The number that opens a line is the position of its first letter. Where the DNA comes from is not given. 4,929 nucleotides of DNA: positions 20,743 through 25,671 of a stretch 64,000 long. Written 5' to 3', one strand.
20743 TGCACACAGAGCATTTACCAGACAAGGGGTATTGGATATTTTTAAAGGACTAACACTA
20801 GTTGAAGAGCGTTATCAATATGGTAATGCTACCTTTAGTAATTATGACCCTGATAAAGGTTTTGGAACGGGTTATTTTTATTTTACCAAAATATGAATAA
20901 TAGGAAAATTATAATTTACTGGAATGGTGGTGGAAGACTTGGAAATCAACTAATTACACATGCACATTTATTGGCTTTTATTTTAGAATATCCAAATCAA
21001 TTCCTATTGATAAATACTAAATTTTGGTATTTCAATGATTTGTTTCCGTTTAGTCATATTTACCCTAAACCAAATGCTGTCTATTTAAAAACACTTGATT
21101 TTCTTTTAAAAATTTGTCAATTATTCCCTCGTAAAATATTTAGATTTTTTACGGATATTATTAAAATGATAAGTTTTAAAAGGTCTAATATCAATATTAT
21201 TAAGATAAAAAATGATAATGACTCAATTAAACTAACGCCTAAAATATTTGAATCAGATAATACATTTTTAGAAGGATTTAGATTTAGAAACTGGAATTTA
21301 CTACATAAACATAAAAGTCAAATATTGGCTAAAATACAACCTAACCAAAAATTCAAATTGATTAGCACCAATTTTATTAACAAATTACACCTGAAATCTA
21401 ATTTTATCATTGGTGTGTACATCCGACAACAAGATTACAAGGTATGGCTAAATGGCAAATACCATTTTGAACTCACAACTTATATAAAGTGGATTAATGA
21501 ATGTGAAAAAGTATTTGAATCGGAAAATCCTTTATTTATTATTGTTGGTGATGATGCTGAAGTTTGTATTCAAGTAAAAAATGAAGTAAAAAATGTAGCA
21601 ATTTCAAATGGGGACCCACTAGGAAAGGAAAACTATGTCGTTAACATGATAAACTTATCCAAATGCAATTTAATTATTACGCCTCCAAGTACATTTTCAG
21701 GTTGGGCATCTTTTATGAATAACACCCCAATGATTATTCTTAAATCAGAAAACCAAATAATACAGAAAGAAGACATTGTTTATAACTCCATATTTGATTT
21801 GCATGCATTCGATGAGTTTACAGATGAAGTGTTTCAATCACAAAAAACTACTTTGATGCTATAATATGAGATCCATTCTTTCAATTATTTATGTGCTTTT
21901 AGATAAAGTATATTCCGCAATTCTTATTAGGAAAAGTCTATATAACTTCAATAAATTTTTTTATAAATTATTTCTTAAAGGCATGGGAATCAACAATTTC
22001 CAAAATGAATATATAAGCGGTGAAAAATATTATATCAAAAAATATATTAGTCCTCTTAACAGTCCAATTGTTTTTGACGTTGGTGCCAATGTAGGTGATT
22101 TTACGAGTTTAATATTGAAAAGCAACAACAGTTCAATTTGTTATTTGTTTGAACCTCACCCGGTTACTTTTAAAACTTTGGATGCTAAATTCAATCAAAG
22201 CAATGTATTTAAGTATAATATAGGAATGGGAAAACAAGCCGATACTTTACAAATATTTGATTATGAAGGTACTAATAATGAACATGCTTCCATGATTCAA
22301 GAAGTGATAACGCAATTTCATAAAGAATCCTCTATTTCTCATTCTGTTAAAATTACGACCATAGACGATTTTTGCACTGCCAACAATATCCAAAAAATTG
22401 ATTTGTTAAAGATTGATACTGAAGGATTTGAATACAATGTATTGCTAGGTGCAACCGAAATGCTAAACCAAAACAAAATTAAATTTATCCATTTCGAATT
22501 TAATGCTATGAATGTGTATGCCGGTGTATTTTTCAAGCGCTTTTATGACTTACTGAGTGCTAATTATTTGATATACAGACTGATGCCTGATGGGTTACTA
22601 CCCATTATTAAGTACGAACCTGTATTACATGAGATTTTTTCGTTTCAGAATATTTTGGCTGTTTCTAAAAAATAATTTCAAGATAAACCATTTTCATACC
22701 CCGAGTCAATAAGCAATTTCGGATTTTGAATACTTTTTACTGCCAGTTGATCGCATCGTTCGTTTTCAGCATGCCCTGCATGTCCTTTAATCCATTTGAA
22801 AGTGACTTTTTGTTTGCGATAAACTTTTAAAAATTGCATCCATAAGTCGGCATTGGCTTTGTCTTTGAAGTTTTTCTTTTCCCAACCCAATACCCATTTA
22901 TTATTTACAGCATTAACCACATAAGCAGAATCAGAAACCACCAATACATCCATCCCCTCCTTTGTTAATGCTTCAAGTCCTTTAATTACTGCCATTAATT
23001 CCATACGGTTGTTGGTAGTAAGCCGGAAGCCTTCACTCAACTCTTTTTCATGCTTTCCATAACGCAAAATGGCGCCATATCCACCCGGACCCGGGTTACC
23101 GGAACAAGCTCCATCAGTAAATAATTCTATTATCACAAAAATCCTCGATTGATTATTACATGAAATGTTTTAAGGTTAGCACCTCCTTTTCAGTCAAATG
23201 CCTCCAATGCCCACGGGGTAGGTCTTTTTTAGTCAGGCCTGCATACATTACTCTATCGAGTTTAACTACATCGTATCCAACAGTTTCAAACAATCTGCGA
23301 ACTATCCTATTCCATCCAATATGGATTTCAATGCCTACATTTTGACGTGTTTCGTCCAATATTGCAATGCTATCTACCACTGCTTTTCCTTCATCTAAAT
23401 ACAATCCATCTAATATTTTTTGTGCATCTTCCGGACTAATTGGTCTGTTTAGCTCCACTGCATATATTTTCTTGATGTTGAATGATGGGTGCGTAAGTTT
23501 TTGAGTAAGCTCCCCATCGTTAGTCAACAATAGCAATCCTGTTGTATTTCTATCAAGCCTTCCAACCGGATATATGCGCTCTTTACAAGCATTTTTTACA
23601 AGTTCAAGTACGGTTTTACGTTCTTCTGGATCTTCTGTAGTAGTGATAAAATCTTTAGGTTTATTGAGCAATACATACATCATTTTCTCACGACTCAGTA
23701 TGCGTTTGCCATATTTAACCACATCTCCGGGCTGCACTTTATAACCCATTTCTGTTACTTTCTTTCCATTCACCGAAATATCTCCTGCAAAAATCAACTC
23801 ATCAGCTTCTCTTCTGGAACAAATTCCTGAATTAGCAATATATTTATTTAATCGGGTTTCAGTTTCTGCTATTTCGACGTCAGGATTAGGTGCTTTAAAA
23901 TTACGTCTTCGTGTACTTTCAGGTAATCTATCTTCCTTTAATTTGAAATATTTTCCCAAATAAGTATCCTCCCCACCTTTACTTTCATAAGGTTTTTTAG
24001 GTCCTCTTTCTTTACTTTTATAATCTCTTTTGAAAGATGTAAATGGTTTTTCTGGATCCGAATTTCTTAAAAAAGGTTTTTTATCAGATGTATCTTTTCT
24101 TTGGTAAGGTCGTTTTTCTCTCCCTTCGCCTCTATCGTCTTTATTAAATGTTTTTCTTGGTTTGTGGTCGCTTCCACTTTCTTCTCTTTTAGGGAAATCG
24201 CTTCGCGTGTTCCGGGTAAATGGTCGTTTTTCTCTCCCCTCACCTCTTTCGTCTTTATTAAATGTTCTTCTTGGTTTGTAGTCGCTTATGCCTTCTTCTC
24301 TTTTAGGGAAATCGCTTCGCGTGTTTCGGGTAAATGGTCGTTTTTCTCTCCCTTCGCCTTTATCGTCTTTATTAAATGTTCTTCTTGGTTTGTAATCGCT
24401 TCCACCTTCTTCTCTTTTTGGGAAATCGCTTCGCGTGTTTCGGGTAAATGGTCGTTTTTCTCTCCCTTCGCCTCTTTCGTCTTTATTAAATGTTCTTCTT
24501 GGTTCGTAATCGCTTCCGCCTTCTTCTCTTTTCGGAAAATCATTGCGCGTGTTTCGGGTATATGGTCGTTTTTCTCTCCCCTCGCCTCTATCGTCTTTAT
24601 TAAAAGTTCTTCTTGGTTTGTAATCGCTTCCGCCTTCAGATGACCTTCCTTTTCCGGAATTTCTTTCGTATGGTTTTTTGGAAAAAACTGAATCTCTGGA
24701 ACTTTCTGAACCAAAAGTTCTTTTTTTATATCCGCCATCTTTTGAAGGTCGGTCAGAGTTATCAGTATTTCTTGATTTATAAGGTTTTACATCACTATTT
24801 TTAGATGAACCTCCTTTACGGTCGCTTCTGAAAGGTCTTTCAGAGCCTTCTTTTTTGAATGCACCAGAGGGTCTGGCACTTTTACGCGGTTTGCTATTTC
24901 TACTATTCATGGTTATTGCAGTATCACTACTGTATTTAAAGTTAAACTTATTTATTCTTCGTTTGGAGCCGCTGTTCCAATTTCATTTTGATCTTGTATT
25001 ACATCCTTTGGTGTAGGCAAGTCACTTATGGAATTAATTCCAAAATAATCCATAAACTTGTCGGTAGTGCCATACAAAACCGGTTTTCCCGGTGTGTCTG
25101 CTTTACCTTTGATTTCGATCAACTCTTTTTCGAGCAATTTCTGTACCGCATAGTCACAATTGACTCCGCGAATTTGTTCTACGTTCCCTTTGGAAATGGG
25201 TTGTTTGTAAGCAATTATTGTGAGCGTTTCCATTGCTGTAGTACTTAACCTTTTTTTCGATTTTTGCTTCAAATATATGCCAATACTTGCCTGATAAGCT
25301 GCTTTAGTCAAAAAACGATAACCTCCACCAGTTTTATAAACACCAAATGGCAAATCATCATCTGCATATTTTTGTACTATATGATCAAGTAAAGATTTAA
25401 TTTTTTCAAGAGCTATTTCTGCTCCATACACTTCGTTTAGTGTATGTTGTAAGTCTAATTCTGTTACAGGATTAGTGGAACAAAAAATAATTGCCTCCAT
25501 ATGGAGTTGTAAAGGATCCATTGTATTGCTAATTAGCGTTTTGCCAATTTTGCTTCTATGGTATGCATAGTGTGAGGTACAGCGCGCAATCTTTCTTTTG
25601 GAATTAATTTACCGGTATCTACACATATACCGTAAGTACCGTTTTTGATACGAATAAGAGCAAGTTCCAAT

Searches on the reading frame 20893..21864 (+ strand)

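Call 51: search_protein_families(library=pfam, proteins=[window:20893-21864:+], max_evalue=0.00001)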
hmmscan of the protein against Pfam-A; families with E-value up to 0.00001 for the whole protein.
window:20893-21864:+ (323 aa): 1 family
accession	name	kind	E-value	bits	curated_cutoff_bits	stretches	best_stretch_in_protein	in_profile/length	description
PF01531.22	Glyco_transf_11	-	1.2e-06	28.5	23.9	1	128-287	115-277/298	Glycosyl transferase family 11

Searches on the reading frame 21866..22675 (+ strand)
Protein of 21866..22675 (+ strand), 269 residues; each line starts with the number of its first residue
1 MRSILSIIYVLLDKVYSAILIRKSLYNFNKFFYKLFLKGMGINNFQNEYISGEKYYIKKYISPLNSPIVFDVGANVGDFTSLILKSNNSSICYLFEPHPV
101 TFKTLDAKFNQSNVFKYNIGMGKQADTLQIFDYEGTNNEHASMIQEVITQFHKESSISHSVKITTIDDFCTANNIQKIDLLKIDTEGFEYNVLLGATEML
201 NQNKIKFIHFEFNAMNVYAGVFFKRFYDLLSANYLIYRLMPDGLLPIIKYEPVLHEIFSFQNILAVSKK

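Call 51: search_protein_families(library=pfam, proteins=[window:21866-22675:+], max_evalue=0.00001)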
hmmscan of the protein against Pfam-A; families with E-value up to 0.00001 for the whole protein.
window:21866-22675:+ (269 aa): 1 family
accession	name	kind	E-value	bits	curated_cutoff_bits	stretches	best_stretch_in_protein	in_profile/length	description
PF05050.19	Methyltransf_21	-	5.8e-21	75.8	22.7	1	71-230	1-166/173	Methyltransferase FkbM domain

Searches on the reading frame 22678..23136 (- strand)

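Call 51: search_protein_families(library=pfam, proteins=[window:22678-23136:-], max_evalue=0.00001)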
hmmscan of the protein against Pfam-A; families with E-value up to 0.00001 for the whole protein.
window:22678-23136:- (152 aa): 2 families
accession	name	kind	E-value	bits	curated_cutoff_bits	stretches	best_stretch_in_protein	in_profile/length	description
PF00075.30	RNase_H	-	2.3e-40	138.5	25.8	1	4-136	5-140/141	RNase H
PF13456.12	RVT_3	-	2.1e-06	28.1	21.6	1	7-82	2-81/123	Reverse transcriptase-like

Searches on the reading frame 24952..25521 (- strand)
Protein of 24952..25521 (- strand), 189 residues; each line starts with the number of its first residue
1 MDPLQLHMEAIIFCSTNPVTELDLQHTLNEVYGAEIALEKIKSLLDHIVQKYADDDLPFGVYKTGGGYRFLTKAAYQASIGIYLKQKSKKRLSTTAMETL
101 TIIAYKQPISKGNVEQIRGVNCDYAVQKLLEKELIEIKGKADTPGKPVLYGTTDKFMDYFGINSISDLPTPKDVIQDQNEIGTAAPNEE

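Call 51: search_protein_families(library=pfam, proteins=[window:24952-25521:-], max_evalue=0.00001)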
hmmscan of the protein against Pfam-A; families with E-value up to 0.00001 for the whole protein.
window:24952-25521:- (189 aa): 1 family
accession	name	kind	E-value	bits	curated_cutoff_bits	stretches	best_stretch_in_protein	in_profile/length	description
PF04079.22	SMC_ScpB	-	6.7e-51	172.5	27.4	1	8-170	3-159/160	Segregation and condensation complex subunit ScpB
